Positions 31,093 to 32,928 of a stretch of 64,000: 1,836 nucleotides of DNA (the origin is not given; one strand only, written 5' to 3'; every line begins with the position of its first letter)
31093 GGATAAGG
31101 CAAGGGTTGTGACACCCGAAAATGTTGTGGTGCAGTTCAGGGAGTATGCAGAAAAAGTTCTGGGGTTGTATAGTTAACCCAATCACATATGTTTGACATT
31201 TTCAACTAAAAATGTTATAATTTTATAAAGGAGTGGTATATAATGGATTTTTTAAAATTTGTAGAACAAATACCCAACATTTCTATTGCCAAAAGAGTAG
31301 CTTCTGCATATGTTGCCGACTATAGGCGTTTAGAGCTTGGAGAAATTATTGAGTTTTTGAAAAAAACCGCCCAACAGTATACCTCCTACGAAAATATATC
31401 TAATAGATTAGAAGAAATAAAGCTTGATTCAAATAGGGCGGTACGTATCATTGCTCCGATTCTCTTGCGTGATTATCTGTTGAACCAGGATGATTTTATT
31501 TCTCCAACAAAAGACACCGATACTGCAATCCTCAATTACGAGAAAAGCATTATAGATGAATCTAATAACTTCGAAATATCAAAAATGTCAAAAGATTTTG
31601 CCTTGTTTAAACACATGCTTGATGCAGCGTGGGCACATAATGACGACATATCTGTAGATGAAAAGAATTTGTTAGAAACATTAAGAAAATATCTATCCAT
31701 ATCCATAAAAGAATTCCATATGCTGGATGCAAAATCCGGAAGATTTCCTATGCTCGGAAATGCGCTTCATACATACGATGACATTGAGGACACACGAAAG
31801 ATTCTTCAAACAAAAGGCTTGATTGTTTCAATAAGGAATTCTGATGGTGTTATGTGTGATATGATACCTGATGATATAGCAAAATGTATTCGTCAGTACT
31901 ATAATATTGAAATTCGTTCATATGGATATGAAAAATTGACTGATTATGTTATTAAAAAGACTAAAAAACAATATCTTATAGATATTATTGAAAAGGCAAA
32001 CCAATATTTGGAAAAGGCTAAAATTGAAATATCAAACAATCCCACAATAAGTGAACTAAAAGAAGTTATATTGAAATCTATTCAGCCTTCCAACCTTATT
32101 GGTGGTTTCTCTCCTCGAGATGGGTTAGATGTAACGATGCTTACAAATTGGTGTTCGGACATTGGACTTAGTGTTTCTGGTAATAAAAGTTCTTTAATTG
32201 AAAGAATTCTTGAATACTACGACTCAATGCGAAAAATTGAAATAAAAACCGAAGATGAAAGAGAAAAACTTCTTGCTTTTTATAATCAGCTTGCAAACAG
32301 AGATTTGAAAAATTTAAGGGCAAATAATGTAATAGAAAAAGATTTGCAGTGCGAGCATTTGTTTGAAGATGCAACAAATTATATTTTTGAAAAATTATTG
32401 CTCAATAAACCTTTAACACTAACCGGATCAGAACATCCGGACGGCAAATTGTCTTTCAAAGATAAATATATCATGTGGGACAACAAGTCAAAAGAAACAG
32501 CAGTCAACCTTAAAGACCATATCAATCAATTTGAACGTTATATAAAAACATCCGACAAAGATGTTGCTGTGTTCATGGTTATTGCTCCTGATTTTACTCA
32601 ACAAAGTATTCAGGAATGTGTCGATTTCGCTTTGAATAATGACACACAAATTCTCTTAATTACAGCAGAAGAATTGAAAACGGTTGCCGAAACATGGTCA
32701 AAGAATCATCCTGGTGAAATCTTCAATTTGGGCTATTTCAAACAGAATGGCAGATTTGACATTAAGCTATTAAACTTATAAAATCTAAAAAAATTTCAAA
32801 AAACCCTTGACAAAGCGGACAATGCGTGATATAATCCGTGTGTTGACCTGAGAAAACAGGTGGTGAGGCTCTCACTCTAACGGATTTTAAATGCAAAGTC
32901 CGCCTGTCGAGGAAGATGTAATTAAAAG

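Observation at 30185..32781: WYL regulator + orphan SAP / FokI-like nuclease cassette between tmcAL and the rplJL operon: candidate undescribed defence or toxin module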

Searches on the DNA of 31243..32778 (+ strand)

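Call 103: search_rna_families(sources=[L001, L003, L004, L010, L011, L016, L018, L022, L027, L033, L036, L038, L041, L045, L046, L048, L062], threshold=gathering)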
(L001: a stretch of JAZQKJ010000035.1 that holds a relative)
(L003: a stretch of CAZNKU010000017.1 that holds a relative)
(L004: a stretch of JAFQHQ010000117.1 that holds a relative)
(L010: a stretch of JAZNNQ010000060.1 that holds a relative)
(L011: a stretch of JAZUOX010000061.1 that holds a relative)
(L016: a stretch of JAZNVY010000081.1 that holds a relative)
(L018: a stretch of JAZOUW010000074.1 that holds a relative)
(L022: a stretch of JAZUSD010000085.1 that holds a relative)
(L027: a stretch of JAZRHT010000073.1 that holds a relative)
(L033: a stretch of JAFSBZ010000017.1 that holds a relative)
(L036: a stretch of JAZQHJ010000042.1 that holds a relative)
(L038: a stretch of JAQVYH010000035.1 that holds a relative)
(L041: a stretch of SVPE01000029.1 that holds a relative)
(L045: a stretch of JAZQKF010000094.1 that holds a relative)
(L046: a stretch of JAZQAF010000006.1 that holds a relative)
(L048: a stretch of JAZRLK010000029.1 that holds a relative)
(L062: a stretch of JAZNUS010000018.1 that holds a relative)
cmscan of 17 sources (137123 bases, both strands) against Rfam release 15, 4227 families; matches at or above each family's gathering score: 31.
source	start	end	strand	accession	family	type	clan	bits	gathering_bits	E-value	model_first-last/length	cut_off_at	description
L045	1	307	+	RF02541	LSU_rRNA_bacteria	Gene; rRNA;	CL00112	308.1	50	4.2e-97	2619-2925/2925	5'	Bacterial large subunit ribosomal RNA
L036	367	483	+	RF00001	5S_rRNA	Gene; rRNA;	CL00113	97.4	38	1.2e-19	1-120/120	no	5S ribosomal RNA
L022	348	464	+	RF00001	5S_rRNA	Gene; rRNA;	CL00113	94.8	38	5.9e-19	1-120/120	no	5S ribosomal RNA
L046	358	474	+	RF00001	5S_rRNA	Gene; rRNA;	CL00113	90.6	38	7.7e-18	1-120/120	no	5S ribosomal RNA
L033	247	363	+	RF00001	5S_rRNA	Gene; rRNA;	CL00113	90.4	38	8.6e-18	1-120/120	no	5S ribosomal RNA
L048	2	117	+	RF00001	5S_rRNA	Gene; rRNA;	CL00113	84.6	38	3e-16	1-120/120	no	5S ribosomal RNA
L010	24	140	+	RF00001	5S_rRNA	Gene; rRNA;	CL00113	83.3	38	6.4e-16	1-120/120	no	5S ribosomal RNA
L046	7125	7226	+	RF03026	RT-5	Gene; sRNA;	-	80.8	45.7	5.6e-14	1-104/104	no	RT-5 RNA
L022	471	543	+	RF00005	tRNA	Gene; tRNA;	CL00001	73.4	29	8e-14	1-71/71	no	tRNA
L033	169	241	+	RF00005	tRNA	Gene; tRNA;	CL00001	73.4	29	8e-14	1-71/71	no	tRNA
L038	24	96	+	RF00005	tRNA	Gene; tRNA;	CL00001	73.1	29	9.5e-14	1-71/71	no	tRNA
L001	61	134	+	RF00005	tRNA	Gene; tRNA;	CL00001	71.4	29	2.8e-13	1-71/71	no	tRNA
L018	1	73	+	RF00005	tRNA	Gene; tRNA;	CL00001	71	29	3.5e-13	1-71/71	no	tRNA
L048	125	197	+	RF00005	tRNA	Gene; tRNA;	CL00001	70.6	29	4.6e-13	1-71/71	no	tRNA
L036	491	563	+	RF00005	tRNA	Gene; tRNA;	CL00001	70.1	29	6.4e-13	1-71/71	no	tRNA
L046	482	554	+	RF00005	tRNA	Gene; tRNA;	CL00001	70.1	29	6.4e-13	1-71/71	no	tRNA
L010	287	360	+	RF00005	tRNA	Gene; tRNA;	CL00001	67.7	29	2.8e-12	1-71/71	no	tRNA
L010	149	221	+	RF00005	tRNA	Gene; tRNA;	CL00001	67.7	29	2.8e-12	1-71/71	no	tRNA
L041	218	289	+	RF00005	tRNA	Gene; tRNA;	CL00001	67.4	29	3.4e-12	1-71/71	no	tRNA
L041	48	121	+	RF00005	tRNA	Gene; tRNA;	CL00001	67.2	29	3.9e-12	1-71/71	no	tRNA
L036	175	247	+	RF00005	tRNA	Gene; tRNA;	CL00001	66.6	29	5.9e-12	1-71/71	no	tRNA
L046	157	229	+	RF00005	tRNA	Gene; tRNA;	CL00001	66.6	29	5.9e-12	1-71/71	no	tRNA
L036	255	326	+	RF00005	tRNA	Gene; tRNA;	CL00001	66.3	29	6.8e-12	1-71/71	no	tRNA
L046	238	309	+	RF00005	tRNA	Gene; tRNA;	CL00001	66.3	29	6.8e-12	1-71/71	no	tRNA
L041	139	211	+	RF00005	tRNA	Gene; tRNA;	CL00001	65.7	29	1e-11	1-71/71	no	tRNA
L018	80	152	+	RF00005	tRNA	Gene; tRNA;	CL00001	65.2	29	1.4e-11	1-71/71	no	tRNA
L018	200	271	+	RF00005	tRNA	Gene; tRNA;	CL00001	64.1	29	2.9e-11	1-71/71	no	tRNA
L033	21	93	+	RF00005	tRNA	Gene; tRNA;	CL00001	59.8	29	4.3e-10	1-71/71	no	tRNA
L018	2601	2673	+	RF01706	Gut-1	Gene; sRNA;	-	59.3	50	6.6e-09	1-77/77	no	Gut-1 RNA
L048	233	303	+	RF01706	Gut-1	Gene; sRNA;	-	58.4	50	1.2e-08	1-77/77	no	Gut-1 RNA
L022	3164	3234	-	RF01706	Gut-1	Gene; sRNA;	-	53.5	50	1.9e-07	1-77/77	no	Gut-1 RNA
